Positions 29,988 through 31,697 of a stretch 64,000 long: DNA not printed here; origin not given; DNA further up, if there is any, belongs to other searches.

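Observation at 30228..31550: Uncharacterised eight-repeat (W-x-GG ... DG-x-IYGVP ... VLKID) putative propeller protein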

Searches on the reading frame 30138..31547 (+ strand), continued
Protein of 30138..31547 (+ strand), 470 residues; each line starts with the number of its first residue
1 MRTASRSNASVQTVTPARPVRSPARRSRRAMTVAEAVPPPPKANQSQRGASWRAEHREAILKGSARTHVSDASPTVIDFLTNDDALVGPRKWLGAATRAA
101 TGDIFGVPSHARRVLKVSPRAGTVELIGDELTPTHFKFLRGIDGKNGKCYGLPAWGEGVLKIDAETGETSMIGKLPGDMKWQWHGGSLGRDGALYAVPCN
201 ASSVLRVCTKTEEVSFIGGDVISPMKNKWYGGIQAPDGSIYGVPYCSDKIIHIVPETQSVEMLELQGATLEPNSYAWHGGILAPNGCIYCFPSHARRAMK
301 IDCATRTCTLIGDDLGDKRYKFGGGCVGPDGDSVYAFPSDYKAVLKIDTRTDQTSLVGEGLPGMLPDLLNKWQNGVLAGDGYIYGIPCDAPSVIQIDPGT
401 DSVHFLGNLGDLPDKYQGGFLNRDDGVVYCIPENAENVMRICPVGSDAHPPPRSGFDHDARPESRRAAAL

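Call 21: fold_search(model_id=the predicted structure, library=pdb)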
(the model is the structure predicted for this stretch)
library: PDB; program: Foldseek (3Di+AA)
matches with E <= 10: 1813; with E <= 0.001: 1631
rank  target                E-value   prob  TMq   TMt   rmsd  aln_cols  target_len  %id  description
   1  2z2o_D                5.6e-13  1.00  0.51  0.77   4.5       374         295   11  Crystal Structure of apo virginiamycin B lyase from Staphylococcus aureus (released 2007-06-19)
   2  2qc5                  5.6e-13  1.00  0.50  0.74   5.1       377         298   11  Streptogramin B lyase structure (released 2008-10-14)
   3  2z2o_A                1.2e-12  1.00  0.49  0.73   5.5       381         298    9  Crystal Structure of apo virginiamycin B lyase from Staphylococcus aureus (released 2007-06-19)
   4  1l0q_A                1.4e-12  1.00  0.41  0.48  14.9       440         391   18  Tandem YVTN beta-propeller and PKD domains from an archaeal surface layer protein (released 2002-11-06)
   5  2z2o_C                2.3e-12  1.00  0.50  0.75   4.7       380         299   11  Crystal Structure of apo virginiamycin B lyase from Staphylococcus aureus (released 2007-06-19)
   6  2z2p_A                2.8e-12  1.00  0.50  0.76   5.0       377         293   11  Crystal Structure of catalytically inactive H270A virginiamycin B lyase from Staphylococcus aureus with Quinupristin (released 2007-06-19)
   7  2z2n                  3.1e-12  1.00  0.49  0.74   5.0       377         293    9  Crystal Structure of selenomethionine substituted virginiamycin B lyase from Staphylococcus aureus (released 2007-06-19)
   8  9m58_B                3.1e-12  1.00  0.40  0.46  12.5       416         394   15  Cu/Zn-superoxide dismutase from Deinococcus radiodurans (Calcium-free) (released 2025-09-24)
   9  3ott_B                4.3e-12  1.00  0.42  0.28  14.6       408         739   10  Crystal Structure of the extracellular domain of the putative one component system BT4673 from B. thetaiotaomicron (released 2011-08-10)
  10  3bws_A                5.6e-12  1.00  0.43  0.49  10.6       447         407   14  Crystal structure of the leptospiral antigen Lp49 (released 2008-10-07)
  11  3ott_A                8.9e-12  1.00  0.45  0.31  17.6       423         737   10  Crystal Structure of the extracellular domain of the putative one component system BT4673 from B. thetaiotaomicron (released 2011-08-10)
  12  3va6_B                9.4e-12  1.00  0.47  0.32  12.3       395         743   11  Crystal Structure of the extracellular domain of the putative hybrid two component system BT4673 from B. thetaiotaomic (released 2012-06-13)
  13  4a2l_D                1.2e-11  1.00  0.29  0.20  22.1       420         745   10  Structure of the periplasmic domain of the heparin and heparan sulphate sensing hybrid two component system BT4663 in  (released 2012-05-02)
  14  8gfv_B                1.3e-11  1.00  0.46  0.62  11.1       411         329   12  CryoEM structure of beta-2-adrenergic receptor in complex with GTP-bound Gs heterotrimer (transition intermediate #1 o (released 2024-03-06)
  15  9m59_A                1.4e-11  1.00  0.40  0.43  14.5       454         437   13  Cu/Zn-superoxide dismutase from Deinococcus radiodurans (Calcium-bound) (released 2025-09-24)
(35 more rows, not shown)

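Call 27: find_homologous_proteins(query=A1, max_evalue=0.00001)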
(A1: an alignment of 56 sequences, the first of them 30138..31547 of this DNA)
Query A1 (56 sequences) (470 aa, profile of the alignment): 89 proteins with E <= 0.00001 among 8000 candidates.
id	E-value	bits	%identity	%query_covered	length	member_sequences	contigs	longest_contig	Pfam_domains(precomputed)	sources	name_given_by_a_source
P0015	1.7e-151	522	40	81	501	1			PF21959.3,PF18006.7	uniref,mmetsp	uniref:DUF6923 domain-containing protein n=1 Tax=Alexandrium monilatum TaxID=311494 RepID=A0A7S4Q9U4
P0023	1.1e-147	510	39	76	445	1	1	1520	PF21959.3,PF18006.7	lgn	-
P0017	9.0e-147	507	38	81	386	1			PF21959.3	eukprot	eukprot:GFYU01011840.1.p1 GENE.GFYU01011840.1~~GFYU01011840.1.p1 ORF type:complete len:387 (-),score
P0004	9.4e-147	507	77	91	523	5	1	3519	PF21959.3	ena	-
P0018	7.0e-146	504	36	76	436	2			PF21959.3,PF18006.7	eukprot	eukprot:Cvel_29471.t1-p1 / transcript=Cvel_29471.t1 / gene=Cvel_29471 / organism=Chromera_velia_CCMP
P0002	1.1e-145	503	83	89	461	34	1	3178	PF21959.3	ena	-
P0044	5.0e-145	501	33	76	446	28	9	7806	PF21959.3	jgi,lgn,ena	jgi:hypothetical protein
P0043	1.0e-144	500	37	85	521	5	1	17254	PF21959.3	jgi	jgi:hypothetical protein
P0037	1.1e-144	500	32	67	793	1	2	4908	PF03171.27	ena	-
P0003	6.1e-144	497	77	90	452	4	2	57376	PF21959.3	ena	-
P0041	9.8e-144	497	34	65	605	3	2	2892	PF21959.3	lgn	-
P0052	2.4e-143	495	32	76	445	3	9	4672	PF21959.3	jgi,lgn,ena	jgi:hypothetical protein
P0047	1.3e-142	493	34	76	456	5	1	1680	PF21959.3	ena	-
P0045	1.9e-142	493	36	74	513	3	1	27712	PF21959.3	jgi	jgi:hypothetical protein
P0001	3.4e-142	492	100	100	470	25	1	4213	PF21959.3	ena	-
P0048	4.5e-142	491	35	77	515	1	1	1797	PF21959.3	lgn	-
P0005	1.2e-141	490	63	89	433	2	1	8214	PF21959.3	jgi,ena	-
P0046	1.7e-141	489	36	76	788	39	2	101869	PF21959.3,PF03171.27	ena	-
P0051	1.8e-141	489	34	81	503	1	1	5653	PF21959.3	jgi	-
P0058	5.8e-141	488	33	76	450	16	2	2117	PF21959.3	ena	-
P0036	9.2e-141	487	36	78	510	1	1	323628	PF21959.3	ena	-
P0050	1.4e-140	486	34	80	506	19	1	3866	PF21959.3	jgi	jgi:hypothetical protein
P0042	2.6e-140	485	33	76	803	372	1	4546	PF21959.3,PF03171.27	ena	-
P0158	5.5e-139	481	36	76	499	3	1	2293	PF21959.3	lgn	-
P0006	1.2e-138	480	62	89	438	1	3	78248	PF21959.3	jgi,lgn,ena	-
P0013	6.4e-138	478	47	76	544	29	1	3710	PF21959.3,PF18006.7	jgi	jgi:hypothetical protein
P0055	2.4e-137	476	33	94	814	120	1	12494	PF21959.3,PF03171.27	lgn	-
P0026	5.0e-135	468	38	76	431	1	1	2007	PF21959.3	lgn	-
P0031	2.2e-134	466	34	77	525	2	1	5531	PF21959.3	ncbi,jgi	jgi:hypothetical protein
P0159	6.6e-134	464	39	76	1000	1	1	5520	PF21959.3,PF03171.27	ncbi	-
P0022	6.9e-134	464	43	66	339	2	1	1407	PF21959.3,PF18006.7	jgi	-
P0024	2.4e-131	456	39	77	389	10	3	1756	PF21959.3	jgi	jgi:hypothetical protein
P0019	3.7e-131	455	40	77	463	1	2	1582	PF21959.3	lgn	-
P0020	5.9e-131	455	39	76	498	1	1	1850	PF21959.3,PF18006.7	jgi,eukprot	eukprot:CAMPEP_0114514520 /NCGR_PEP_ID=MMETSP0109-20121206/16199_1 /TAXON_ID=29199 /ORGANISM="Chlora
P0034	1.3e-130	453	36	77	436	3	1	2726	PF21959.3,PF18006.7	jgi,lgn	-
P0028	6.0e-130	451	36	79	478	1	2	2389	PF21959.3,PF18006.7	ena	-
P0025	4.1e-129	449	38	80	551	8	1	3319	PF21959.3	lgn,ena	-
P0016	4.8e-127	442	43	77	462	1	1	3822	PF21959.3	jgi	-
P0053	2.4e-125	436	33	79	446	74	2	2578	PF21959.3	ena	-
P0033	2.4e-125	436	36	75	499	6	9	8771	PF21959.3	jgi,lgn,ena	jgi:streptogramin lyase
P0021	6.8e-125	435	39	78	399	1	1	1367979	PF21959.3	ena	-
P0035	9.6e-121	421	32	76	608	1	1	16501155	PF21959.3,PF18006.7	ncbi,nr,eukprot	ncbi:unnamed protein product [Amoebophrya sp. A120]|nr:unnamed protein product [Amoebophrya sp. A120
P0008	4.1e-119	416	35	82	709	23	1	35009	PF21959.3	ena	-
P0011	4.0e-118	412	42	59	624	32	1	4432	PF21959.3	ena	-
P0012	8.0e-118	411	42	59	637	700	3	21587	PF21959.3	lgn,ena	-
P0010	2.6e-117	410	34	83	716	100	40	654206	PF21959.3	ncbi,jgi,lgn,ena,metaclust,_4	metaclust:\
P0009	7.4e-117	408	34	83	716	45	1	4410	PF21959.3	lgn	-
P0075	4.2e-115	402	26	75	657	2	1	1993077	PF21959.3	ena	-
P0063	6.6e-114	398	27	76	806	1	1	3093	PF21959.3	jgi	jgi:hypothetical protein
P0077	1.6e-110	387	32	77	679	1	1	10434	-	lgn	-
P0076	4.1e-107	376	24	94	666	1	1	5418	-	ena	-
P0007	1.2e-104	368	64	61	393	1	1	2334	PF21959.3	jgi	jgi:hypothetical protein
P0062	1.6e-101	358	32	68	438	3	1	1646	PF21959.3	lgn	-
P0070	1.6e-98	348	37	56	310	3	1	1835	PF21959.3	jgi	-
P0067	8.6e-96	339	34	57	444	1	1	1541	PF21959.3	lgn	-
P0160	1.5e-85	305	35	65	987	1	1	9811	PF21959.3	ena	-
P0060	3.0e-78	281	33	64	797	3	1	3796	PF21959.3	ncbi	-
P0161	5.8e-72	260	35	46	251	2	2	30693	PF21959.3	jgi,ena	-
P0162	5.9e-72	260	34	47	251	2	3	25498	PF21959.3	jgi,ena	jgi:hypothetical protein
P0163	1.5e-69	252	42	36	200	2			PF21959.3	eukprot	eukprot:TRINITY_DN2109_c0_g1_i3.p1 TRINITY_DN2109_c0_g1~~TRINITY_DN2109_c0_g1_i3.p1 ORF type:complet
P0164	1.2e-68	249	33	57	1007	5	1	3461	-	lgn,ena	-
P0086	3.2e-64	235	29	60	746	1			-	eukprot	eukprot:g7384.t1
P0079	5.2e-63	231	29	69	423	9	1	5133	PF21959.3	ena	-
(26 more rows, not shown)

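Call 30: search_protein_families(library=pfam, proteins=[P0159, P0160, P0164, P0063, P0060, P0075, P0076, P0077, P0086, P0042], max_evalue=0.001)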
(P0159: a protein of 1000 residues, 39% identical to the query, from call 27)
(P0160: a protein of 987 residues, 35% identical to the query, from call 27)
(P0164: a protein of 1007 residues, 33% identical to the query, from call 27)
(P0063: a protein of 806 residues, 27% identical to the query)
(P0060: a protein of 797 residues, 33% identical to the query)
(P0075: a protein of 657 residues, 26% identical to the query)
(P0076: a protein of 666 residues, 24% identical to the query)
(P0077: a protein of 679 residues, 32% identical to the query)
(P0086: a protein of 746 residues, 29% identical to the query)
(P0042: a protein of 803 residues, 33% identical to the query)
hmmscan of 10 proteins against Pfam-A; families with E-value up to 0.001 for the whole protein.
P0159 (1000 aa): 2 families
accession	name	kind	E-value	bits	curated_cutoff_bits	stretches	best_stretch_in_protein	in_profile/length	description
PF21959.2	DUF6923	-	6.1e-11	43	27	0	510-633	44-165/234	Repeat of unknown function (DUF6923)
PF03171.26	2OG-FeII_Oxy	-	1.3e-10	41.9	23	1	166-256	20-101/101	2OG-Fe(II) oxygenase superfamily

P0160 (987 aa): 1 family
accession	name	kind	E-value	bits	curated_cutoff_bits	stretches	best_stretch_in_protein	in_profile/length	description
PF21959.2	DUF6923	-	3.6e-11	43.7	27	2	429-579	45-205/234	Repeat of unknown function (DUF6923)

P0164 (1007 aa): 1 family
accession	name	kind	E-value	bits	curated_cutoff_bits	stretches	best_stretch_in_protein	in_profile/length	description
PF06101.16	Vps62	-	0.00023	20.1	22.1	1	138-203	84-155/541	Vacuolar protein sorting-associated protein 62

P0063 (806 aa): 2 families
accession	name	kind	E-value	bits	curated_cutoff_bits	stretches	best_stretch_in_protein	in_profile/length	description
PF21959.2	DUF6923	-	3e-06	27.6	27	0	427-584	61-204/234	Repeat of unknown function (DUF6923)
PF18006.6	SepRS_C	-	4.6e-05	23.8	26.9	0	756-766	7-16/31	O-phosphoseryl-tRNA synthetase C-terminal domain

P0060 (797 aa): 2 families
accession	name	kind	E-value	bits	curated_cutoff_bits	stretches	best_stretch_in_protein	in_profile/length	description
PF21959.2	DUF6923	-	1.5e-13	51.5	27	2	633-776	45-198/234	Repeat of unknown function (DUF6923)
PF18006.6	SepRS_C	-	0.00045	20.6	26.9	0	634-648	7-20/31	O-phosphoseryl-tRNA synthetase C-terminal domain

P0075 (657 aa): 1 family
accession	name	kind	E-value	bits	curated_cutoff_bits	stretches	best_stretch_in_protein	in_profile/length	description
PF21959.2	DUF6923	-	1.4e-05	25.4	27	0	475-573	71-169/234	Repeat of unknown function (DUF6923)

P0076 (666 aa): 0 families

P0077 (679 aa): 1 family
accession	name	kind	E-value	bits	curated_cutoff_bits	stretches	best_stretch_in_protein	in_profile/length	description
PF21959.2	DUF6923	-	0.00017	21.9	27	0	205-332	45-169/234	Repeat of unknown function (DUF6923)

P0086 (746 aa): 0 families

P0042 (803 aa): 2 families
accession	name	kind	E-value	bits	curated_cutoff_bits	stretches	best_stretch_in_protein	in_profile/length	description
PF03171.26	2OG-FeII_Oxy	-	1.7e-09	38.4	23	1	210-310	13-101/101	2OG-Fe(II) oxygenase superfamily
PF21959.2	DUF6923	-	2e-05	24.9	27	0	471-630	50-212/234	Repeat of unknown function (DUF6923)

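Call 31: find_encoding_contigs(protein=P0003, flank=6000, max_places=3)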
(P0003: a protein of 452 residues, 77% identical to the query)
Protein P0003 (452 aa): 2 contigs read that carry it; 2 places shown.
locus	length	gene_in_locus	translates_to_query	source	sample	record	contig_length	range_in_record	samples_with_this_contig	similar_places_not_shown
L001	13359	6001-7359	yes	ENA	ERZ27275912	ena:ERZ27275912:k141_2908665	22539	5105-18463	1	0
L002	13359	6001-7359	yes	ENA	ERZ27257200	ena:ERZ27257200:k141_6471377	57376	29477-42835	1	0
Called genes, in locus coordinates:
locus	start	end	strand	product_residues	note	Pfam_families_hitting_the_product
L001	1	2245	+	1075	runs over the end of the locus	PF14500:MMS19_N, PF12460:MMS19_C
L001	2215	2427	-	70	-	-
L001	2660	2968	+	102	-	-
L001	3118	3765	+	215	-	PF03357:Snf7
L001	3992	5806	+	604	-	PF00561:Abhydrolase_1 (weak)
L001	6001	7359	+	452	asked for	PF21959:DUF6923 (faint)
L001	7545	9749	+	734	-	-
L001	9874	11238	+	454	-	PF01263:Aldose_epim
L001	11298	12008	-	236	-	PF13774:Longin, PF00957:Synaptobrevin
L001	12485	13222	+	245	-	PF03878:YIF1 (faint), PF04893:Yip1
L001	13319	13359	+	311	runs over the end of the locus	PF00293:NUDIX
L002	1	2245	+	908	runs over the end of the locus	PF14500:MMS19_N, PF12460:MMS19_C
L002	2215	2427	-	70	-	-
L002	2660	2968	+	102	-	-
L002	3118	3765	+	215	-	PF03357:Snf7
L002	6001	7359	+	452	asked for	PF21959:DUF6923 (faint)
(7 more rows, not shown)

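Call 32: search_protein_representatives(alignment_id=A1)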
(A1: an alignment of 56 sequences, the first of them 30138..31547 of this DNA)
Query: 56 sequences, 421 profile positions. Proteins with E-value up to 0.001 (for the whole library): 7551; up to 1e-10: 4742; up to 1e-30: 2073. The best 150 are listed.
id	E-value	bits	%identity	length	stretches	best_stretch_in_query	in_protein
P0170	4.5e-256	865.2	-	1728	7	139-395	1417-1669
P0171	5.8e-232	785.7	-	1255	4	132-398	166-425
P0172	1.0e-210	715.7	-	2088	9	132-395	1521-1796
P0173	5.4e-200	680.4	-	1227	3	129-394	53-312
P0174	2.8e-184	628.6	-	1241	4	39-334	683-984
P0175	1.8e-171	586.5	-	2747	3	39-341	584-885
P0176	7.9e-154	528.3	-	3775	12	145-336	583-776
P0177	8.3e-152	521.7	-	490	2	142-407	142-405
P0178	2.2e-148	510.4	-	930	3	37-255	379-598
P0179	2.3e-148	510.3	-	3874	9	44-386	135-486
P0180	6.8e-148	508.8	-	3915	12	44-386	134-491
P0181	2.1e-142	490.7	-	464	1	28-394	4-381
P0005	3.7e-142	489.9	-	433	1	11-401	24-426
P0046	5.5e-142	489.3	-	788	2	22-403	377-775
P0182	2.3e-138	477.4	-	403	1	32-402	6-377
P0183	2.6e-137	473.9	-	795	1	27-394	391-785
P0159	2.1e-134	464.3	-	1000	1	25-400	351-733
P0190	1.1e-129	448.7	-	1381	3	39-335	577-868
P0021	2.2e-125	434.6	-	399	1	25-392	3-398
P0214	5.7e-122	423.3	-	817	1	28-394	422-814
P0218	5.9e-121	420.0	-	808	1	25-407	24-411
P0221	2.9e-120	417.7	-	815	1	16-398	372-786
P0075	1.3e-115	402.4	-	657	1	32-393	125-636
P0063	2.1e-114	398.4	-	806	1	35-397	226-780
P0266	3.3e-108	378.0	-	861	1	12-406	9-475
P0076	1.3e-107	376.1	-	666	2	74-392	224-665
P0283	5.0e-103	360.9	-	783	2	83-354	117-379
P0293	7.0e-100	350.6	-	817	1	31-395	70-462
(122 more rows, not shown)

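Call 34: search_protein_families(library=pfam, alignment_id=A2, max_evalue=0.0001)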
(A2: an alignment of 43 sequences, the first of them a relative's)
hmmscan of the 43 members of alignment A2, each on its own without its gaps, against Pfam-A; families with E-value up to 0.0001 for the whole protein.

A. member 1, P0178 (930 aa): 3 families
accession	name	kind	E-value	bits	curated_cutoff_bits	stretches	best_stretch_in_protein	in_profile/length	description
PF21959.2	DUF6923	-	3.9e-22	79.6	27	2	444-589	47-202/234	Repeat of unknown function (DUF6923)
PF16819.11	DUF5074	-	2.7e-13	50.1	27.2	0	597-731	92-221/353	Domain of unknown function (DUF5074)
PF19264.4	DUF5907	-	1e-06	29.3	27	1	105-131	1-27/80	Repeat of unknown function (DUF5907)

B. families by the number of members that match (of 43 scanned): 25 families
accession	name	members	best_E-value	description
PF21959.2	DUF6923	25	3.9e-22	Repeat of unknown function (DUF6923)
PF03171.26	2OG-FeII_Oxy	4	4.1e-12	2OG-Fe(II) oxygenase superfamily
PF05721.19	PhyH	4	4e-09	Phytanoyl-CoA dioxygenase (PhyH)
PF13578.12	Methyltransf_24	3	4.2e-11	Methyltransferase domain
PF05711.17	TylF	3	3.5e-10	Macrocin-O-methyltransferase (TylF)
PF18006.6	SepRS_C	3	7.1e-09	O-phosphoseryl-tRNA synthetase C-terminal domain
PF00797.23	Acetyltransf_2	1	7.7e-32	N-acetyltransferase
PF01504.24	PIP5K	1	2.2e-30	Phosphatidylinositol-4-phosphate 5-Kinase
PF00041.27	fn3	1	1.6e-27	Fibronectin type III domain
PF25059.1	FN3_DSCAM-DSCAML_C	1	8.8e-17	DSCAM/DSCAML C-terminal Fn3-like domain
PF25210.1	Kelch_FKB95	1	6.2e-14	FKB95, Kelch-repeats domain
PF16819.11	DUF5074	1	2.7e-13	Domain of unknown function (DUF5074)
PF23635.1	Beta-prop_AT5G49610-like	1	1.3e-09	F-box protein AT5G49610-like, beta-propeller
PF13649.12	Methyltransf_25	1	4.8e-09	Methyltransferase domain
PF16656.11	Pur_ac_phosph_N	1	7.1e-09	Purple acid Phosphatase, N-terminal domain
PF24684.1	Vgb_lyase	1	1.6e-07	Virginiamycin B lyase family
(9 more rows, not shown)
